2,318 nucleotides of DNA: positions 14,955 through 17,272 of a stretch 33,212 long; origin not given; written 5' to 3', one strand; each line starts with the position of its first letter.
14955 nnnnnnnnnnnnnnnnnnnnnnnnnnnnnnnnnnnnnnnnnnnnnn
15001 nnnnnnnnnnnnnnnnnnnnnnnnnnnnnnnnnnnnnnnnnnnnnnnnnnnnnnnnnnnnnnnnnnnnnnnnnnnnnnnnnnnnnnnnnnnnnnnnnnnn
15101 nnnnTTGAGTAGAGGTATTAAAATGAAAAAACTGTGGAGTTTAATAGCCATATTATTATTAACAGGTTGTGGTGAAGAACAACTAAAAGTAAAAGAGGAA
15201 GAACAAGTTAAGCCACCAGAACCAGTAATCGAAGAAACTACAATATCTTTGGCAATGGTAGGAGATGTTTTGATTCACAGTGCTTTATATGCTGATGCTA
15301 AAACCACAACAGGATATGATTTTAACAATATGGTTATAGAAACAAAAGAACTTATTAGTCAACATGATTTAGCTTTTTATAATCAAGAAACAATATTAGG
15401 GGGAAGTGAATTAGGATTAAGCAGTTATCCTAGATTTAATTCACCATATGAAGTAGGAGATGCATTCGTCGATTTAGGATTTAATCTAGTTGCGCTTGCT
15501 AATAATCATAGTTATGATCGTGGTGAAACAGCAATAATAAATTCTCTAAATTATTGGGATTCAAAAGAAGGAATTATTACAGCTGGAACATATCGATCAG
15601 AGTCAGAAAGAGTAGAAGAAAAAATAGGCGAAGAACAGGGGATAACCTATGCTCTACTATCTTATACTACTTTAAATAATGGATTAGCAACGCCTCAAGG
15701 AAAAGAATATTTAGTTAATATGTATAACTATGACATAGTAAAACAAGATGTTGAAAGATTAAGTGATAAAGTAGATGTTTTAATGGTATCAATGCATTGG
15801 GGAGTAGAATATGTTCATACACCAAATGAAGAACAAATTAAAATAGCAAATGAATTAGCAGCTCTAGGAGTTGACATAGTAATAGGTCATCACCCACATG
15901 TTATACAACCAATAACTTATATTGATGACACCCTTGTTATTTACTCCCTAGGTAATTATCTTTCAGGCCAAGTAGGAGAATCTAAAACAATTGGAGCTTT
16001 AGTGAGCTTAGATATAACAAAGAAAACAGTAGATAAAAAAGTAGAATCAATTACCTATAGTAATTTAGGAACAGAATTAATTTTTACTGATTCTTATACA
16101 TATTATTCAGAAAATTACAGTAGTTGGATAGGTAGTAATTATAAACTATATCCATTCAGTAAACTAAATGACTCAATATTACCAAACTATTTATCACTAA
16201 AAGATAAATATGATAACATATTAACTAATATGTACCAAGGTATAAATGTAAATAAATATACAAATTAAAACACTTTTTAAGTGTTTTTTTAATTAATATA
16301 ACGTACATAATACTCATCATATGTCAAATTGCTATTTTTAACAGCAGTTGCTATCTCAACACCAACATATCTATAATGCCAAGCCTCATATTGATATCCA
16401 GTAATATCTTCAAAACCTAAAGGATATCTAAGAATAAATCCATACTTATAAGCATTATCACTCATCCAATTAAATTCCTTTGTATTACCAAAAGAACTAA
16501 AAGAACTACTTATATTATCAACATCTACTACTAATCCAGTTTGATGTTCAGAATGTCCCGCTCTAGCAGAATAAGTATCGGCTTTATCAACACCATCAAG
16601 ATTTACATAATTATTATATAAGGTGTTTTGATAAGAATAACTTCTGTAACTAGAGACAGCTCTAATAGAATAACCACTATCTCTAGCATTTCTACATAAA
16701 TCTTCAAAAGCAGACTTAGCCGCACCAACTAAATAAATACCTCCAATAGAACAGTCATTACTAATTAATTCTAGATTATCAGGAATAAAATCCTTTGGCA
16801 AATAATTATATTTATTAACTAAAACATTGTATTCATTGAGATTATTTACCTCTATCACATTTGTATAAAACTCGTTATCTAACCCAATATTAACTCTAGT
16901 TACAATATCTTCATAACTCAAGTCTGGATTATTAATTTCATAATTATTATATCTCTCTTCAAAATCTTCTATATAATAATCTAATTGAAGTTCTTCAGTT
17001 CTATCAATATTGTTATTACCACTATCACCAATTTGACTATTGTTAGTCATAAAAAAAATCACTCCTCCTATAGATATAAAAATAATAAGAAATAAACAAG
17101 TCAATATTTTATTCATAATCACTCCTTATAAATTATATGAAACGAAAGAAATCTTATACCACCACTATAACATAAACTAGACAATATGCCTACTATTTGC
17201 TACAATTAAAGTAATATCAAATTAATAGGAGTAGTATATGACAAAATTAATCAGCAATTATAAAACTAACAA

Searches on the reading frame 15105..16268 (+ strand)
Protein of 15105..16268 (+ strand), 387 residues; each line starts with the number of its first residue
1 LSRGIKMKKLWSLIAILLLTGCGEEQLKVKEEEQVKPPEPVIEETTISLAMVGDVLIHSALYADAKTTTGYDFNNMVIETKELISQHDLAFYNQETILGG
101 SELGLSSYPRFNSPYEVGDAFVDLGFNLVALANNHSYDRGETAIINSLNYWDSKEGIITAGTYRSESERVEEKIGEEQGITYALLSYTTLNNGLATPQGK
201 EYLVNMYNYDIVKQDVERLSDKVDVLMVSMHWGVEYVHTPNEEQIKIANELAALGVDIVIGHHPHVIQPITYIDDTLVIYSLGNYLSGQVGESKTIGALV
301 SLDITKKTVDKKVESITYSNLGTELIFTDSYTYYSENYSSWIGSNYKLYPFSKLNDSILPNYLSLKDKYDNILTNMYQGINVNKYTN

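Call 20: search_protein_families(library=pfam, proteins=[window:15105-16268:+], max_evalue=0.0001)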
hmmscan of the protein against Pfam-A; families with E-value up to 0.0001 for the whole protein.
window:15105-16268:+ (387 aa): 1 family
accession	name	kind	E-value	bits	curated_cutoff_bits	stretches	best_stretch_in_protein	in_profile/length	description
PF09587.15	PGA_cap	-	3.2e-66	223.8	27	1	49-289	2-255/255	Bacterial capsule synthesis protein PGA_cap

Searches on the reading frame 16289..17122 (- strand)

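Call 20: search_protein_families(library=pfam, proteins=[window:16289-17122:-], max_evalue=0.0001)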
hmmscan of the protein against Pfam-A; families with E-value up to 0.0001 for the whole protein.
window:16289-17122:- (277 aa): 1 family
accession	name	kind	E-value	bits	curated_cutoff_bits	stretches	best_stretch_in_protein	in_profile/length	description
PF02557.22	VanY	-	2.8e-39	134.3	25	1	131-254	4-131/132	D-alanyl-D-alanine carboxypeptidase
